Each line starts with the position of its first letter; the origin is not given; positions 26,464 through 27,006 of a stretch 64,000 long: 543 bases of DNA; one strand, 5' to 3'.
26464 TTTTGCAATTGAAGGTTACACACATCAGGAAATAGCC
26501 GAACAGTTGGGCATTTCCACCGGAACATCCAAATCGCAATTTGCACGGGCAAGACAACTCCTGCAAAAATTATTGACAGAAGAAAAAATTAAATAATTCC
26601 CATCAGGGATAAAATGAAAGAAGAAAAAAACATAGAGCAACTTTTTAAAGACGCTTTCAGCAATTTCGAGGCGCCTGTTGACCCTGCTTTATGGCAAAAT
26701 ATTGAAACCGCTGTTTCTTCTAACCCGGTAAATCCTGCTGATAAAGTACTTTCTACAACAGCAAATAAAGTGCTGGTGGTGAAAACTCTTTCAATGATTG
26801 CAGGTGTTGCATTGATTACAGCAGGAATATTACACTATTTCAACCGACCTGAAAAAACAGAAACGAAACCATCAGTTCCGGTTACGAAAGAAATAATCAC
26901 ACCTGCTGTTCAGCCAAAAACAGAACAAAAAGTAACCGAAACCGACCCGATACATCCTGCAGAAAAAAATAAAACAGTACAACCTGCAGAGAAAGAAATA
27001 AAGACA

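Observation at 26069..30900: ECF sigma / anti-sigma-like TM protein bearing a T9SS type-B sorting domain / giant Ig-repeat T9SS substrate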

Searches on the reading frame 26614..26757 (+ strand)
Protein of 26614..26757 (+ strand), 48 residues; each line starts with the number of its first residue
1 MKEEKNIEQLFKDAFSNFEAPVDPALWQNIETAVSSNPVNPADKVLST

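Call 35: find_homologous_proteins(query=A2, max_evalue=10)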
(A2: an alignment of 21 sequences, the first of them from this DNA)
Query A2 (21 sequences) (48 aa, profile of the alignment): 4 proteins with E <= 10 among 87 candidates.
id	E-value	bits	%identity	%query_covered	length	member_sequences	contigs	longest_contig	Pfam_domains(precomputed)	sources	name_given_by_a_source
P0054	1.6e-17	81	54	81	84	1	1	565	-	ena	-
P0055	1.2e-13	68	58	69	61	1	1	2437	-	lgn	-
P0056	2.9e-11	61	33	63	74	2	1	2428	-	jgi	-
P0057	4.4e-10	57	21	90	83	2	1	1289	-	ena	-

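Call 47: search_protein_representatives(alignment_id=A3)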
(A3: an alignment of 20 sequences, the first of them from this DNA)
Query: 20 sequences, 47 profile positions. Proteins with E-value up to 0.001 (for the whole library): 2340; up to 1e-10: 166; up to 1e-30: 1. The best 150 are listed.
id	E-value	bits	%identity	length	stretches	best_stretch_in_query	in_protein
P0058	2.4e-36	139.1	-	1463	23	7-24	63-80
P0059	1.2e-24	101.7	-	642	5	3-36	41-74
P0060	9.3e-22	92.5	-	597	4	1-42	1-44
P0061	1.2e-20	88.9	-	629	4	1-39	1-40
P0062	1.2e-18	82.5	-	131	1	1-45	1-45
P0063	3.8e-18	80.9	-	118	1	1-44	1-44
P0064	5.0e-18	80.5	-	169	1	1-43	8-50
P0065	8.9e-18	79.7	-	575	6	1-30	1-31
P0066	1.1e-17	79.5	-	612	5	1-29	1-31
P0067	1.3e-17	79.2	-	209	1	1-43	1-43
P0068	1.5e-17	79.0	-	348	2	3-42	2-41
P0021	1.5e-17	78.9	-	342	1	1-46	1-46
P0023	1.7e-17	78.8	-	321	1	1-45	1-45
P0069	4.1e-17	77.6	-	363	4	11-36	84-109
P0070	8.5e-17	76.6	-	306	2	7-36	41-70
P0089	4.8e-15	70.9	-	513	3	1-29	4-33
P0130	6.0e-13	64.2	-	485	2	1-35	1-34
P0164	1.5e-11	59.8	-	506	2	1-35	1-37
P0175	2.3e-11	59.2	-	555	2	2-35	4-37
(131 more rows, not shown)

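Call 49: search_protein_families(library=pfam, proteins=[P0059, P0060, P0061, P0065, P0066, P0089, P0130, P0164, P0175, P0058], max_evalue=0.01)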
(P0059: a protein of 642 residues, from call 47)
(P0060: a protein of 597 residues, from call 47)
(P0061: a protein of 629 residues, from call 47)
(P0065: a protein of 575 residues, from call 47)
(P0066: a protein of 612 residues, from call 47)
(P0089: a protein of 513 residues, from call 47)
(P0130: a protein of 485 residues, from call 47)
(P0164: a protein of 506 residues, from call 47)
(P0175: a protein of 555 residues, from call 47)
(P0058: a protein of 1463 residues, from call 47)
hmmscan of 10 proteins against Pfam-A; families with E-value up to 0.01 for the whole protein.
P0059 (642 aa): 2 families
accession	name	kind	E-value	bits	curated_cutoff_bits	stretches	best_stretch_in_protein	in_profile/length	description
PF13568.12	OMP_b-brl_2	-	2.5e-10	41.2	27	1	434-603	3-162/175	Outer membrane protein beta-barrel domain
PF13505.12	OMP_b-brl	-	4.1e-06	27.5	28.7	1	435-622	16-158/175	Outer membrane protein beta-barrel domain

P0060 (597 aa): 2 families
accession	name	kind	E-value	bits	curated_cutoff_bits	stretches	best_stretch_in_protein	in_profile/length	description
PF09716.15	ETRAMP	-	0.00066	20.1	29.1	1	155-197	38-80/81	Malarial early transcribed membrane protein (ETRAMP)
PF06424.17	PRP1_N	-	0.0035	18.2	22.4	0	6-48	58-100/144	PRP1 splicing factor, N-terminal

P0061 (629 aa): 3 families
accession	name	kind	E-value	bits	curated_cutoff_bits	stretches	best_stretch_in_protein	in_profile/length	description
PF13568.12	OMP_b-brl_2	-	6.3e-13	49.6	27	1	416-601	32-166/175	Outer membrane protein beta-barrel domain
PF13505.12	OMP_b-brl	-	8.9e-06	26.4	28.7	1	502-599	76-152/175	Outer membrane protein beta-barrel domain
PF20812.2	PM2_P3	-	0.0024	18.3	27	0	127-145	2-20/61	Bacteriophage PM2, Viral membrane protein P3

P0065 (575 aa): 0 families

P0066 (612 aa): 2 families
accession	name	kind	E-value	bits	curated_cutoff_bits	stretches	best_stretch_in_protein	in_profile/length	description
PF13505.12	OMP_b-brl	-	8.9e-06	26.4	28.7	1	413-509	22-97/175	Outer membrane protein beta-barrel domain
PF13568.12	OMP_b-brl_2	-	0.0071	16.9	27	0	442-565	33-157/175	Outer membrane protein beta-barrel domain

P0089 (513 aa): 2 families
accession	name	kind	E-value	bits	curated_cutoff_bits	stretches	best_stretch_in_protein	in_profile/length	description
PF13505.12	OMP_b-brl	-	7.4e-06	26.7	28.7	1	392-508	70-172/175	Outer membrane protein beta-barrel domain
PF01389.23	OmpA_membrane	-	0.0011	19.2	21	0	438-513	99-176/180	OmpA-like transmembrane domain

P0130 (485 aa): 2 families
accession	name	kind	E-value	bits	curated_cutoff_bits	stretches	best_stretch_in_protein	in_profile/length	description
PF13505.12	OMP_b-brl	-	2.6e-08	34.7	28.7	1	285-483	20-175/175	Outer membrane protein beta-barrel domain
PF13568.12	OMP_b-brl_2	-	6e-06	26.9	27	1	312-449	31-164/175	Outer membrane protein beta-barrel domain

P0164 (506 aa): 2 families
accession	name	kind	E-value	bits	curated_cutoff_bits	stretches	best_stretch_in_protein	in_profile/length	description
PF13505.12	OMP_b-brl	-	6.7e-07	30.1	28.7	1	313-496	19-171/175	Outer membrane protein beta-barrel domain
PF13568.12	OMP_b-brl_2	-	0.00074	20.1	27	1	324-480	15-169/175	Outer membrane protein beta-barrel domain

P0175 (555 aa): 2 families
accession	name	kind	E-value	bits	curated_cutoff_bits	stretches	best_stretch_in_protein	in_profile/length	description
PF13568.12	OMP_b-brl_2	-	1e-11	45.7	27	1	365-521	21-167/175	Outer membrane protein beta-barrel domain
PF13505.12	OMP_b-brl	-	0.00086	20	28.7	1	376-526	34-155/175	Outer membrane protein beta-barrel domain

P0058 (1463 aa): 3 families
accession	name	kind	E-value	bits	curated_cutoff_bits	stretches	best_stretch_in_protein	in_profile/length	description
PF05670.18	NFACT-R_1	-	6.6e-23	81.8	29.8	0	1048-1077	18-47/112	NFACT protein RNA binding domain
PF00059.27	Lectin_C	-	2.5e-11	44.7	22.6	1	1353-1459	3-106/107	Lectin C-type domain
PF21002.2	TMEM106_N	-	2.7e-05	25.1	24.5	0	254-311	13-70/91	Transmembrane protein 106 N-terminal region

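Call 51: find_encoding_contigs(protein=P0061, flank=5000, max_places=2)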
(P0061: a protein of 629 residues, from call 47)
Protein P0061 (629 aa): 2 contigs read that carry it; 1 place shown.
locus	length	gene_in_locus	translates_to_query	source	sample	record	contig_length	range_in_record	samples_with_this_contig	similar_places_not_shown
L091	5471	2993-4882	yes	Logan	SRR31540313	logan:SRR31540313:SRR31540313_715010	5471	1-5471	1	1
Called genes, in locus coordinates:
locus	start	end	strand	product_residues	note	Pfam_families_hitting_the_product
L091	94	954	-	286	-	-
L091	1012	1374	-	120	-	PF04237:YjbR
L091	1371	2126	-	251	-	PF04199:Cyclase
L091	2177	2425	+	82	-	PF00050:Kazal_1, PF07648:Kazal_2 (weak)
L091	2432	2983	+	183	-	PF07638:Sigma70_ECF, PF04542:Sigma70_r2, PF08281:Sigma70_r4_2, PF04545:Sigma70_r4 (weak)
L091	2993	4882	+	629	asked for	PF13568:OMP_b-brl_2, PF13505:OMP_b-brl (weak)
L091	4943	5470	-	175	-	?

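Call 52: find_encoding_contigs(protein=P0130, flank=5000, max_places=2)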
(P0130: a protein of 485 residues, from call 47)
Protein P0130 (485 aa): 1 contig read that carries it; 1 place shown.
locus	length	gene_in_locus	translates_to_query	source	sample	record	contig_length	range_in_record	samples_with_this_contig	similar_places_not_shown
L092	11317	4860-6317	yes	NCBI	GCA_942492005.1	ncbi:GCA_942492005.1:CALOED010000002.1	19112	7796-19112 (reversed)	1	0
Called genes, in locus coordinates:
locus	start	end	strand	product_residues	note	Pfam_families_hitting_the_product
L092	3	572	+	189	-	?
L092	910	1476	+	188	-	PF00551:Formyl_trans_N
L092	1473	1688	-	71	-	-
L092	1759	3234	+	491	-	PF01131:Topoisom_bac, PF13342:Toprim_Crpt (weak)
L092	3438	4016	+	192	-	PF01725:Ham1p_like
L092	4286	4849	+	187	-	PF04542:Sigma70_r2, PF07638:Sigma70_ECF (weak), PF08281:Sigma70_r4_2, PF04545:Sigma70_r4 (weak)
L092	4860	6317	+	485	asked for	PF13505:OMP_b-brl, PF13568:OMP_b-brl_2 (weak)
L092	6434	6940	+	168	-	PF00156:Pribosyltran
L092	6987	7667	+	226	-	PF12773:DZR, PF13240:Zn_Ribbon_1 (faint)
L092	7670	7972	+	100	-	-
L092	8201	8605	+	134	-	PF11731:Cdd1 (faint), PF14520:HHH_5 (faint), PF14229:DUF4332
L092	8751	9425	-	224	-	PF06175:MiaE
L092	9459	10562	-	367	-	-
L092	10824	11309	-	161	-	-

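Call 60: find_homologous_proteins(query=A4, max_evalue=0.001)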
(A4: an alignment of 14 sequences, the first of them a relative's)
Query A4 (14 sequences) (485 aa, profile of the alignment): 22 proteins with E <= 0.001 among 8000 candidates.
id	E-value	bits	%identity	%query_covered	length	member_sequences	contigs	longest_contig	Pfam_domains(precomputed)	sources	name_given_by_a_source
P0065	7.0e-145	502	26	12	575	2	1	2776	-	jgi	jgi:hypothetical protein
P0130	1.2e-119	419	100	100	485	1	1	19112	PF13505.13,PF13568.13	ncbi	-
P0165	4.0e-108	381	33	99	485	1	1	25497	PF21012.4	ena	-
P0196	9.2e-105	370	74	100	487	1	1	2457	PF13505.13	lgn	-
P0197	1.4e-103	366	73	100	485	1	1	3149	-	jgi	-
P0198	3.3e-92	328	46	99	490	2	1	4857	PF13505.13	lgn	-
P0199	1.7e-91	326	51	99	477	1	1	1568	PF13505.13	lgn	-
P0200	5.3e-91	324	52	100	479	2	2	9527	PF13505.13,PF13568.13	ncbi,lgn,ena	ncbi:MAG: outer membrane beta-barrel protein [Saprospiraceae bacterium]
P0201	5.5e-89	318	52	99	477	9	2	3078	PF13505.13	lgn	-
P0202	3.4e-88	315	52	99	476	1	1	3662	PF13505.13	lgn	-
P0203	2.5e-85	306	50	100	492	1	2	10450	PF13505.13,PF13568.13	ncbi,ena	-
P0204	3.8e-84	302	50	100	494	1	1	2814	PF13505.13,PF13568.13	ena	-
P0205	3.1e-81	292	52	99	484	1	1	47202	PF13568.13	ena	-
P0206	1.3e-80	290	32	46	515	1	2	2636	PF13505.13,PF13568.13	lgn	-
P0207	7.4e-44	169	34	12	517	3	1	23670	PF13505.13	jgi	jgi:hypothetical protein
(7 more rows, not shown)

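Call 88: search_solved_structures(query=A3, max_evalue=10)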
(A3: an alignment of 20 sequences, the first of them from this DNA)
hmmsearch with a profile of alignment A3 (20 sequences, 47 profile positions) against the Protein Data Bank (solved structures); distinct sequences matched with E-value up to 10: 2.
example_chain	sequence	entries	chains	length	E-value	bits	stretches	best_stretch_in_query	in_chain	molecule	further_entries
8bp0_A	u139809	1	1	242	0.078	15.8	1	5-17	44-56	BHMeHis1.8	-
2yum_A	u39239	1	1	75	2.5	11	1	21-45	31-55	Zinc finger ZZ-type-containing protein 3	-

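Call 101: predict_structure(alignment_id=A4)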
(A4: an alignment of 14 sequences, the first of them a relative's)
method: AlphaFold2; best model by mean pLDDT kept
length: 485 residues; sequences in the alignment: 14
mean_pLDDT: 62.5   pTM: 0.46
mean pLDDT of the five models: 62.5, 61.5, 60.8, 59.3, 58.0
residues with pLDDT >= 90: 99; 70-90: 111; 50-70: 85; < 50: 190
segments of 3 or more residues with pLDDT < 50: 1-6, 16-19, 31-33, 64-72, 98-252, 254-258
pLDDT, mean of each block of 10 residues (from residue 1): 43 49 55 47 51 62 47 58 71 57 36 33 33 35 33 32 30 31 38 42 33 31 30 34 46 50 75 79 92 90 70 69 96 95 89 78 92 85 81 94 86 81 83 95 93 91 76 94 86
secondary structure, 60 per line:
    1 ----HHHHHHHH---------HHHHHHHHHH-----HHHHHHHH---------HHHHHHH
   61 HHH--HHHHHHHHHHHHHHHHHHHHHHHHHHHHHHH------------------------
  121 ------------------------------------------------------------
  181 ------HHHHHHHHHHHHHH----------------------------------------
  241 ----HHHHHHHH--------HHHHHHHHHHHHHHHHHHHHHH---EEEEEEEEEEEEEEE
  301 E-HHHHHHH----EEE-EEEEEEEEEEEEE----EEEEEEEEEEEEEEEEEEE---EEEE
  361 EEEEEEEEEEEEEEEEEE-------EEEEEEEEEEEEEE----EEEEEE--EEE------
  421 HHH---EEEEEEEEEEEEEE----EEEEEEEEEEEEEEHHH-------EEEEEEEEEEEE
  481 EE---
elements in order: H5-12 H22-31 H37-44 H54-63 H66-96 H187-200 H245-252 H261-282 E286-301 H303-309 E314-316 E318-330 E335-353 E357-378 E386-399 E404-409 E412-414 E427-440 E445-458 E469-482

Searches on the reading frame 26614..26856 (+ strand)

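Call 87: search_protein_families(library=pfam, proteins=[window:26614-26856:+], max_evalue=10)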
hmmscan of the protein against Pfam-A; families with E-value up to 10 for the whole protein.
seq(81 aa): 2 families
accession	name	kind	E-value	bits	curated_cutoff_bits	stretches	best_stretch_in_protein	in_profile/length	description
PF09163.16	Form-deh_trans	-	0.016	15.5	22.1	1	55-75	11-31/44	Formate dehydrogenase N, transmembrane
PF01130.27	CD36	-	0.09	11.7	26.5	1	13-74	400-462/463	CD36 family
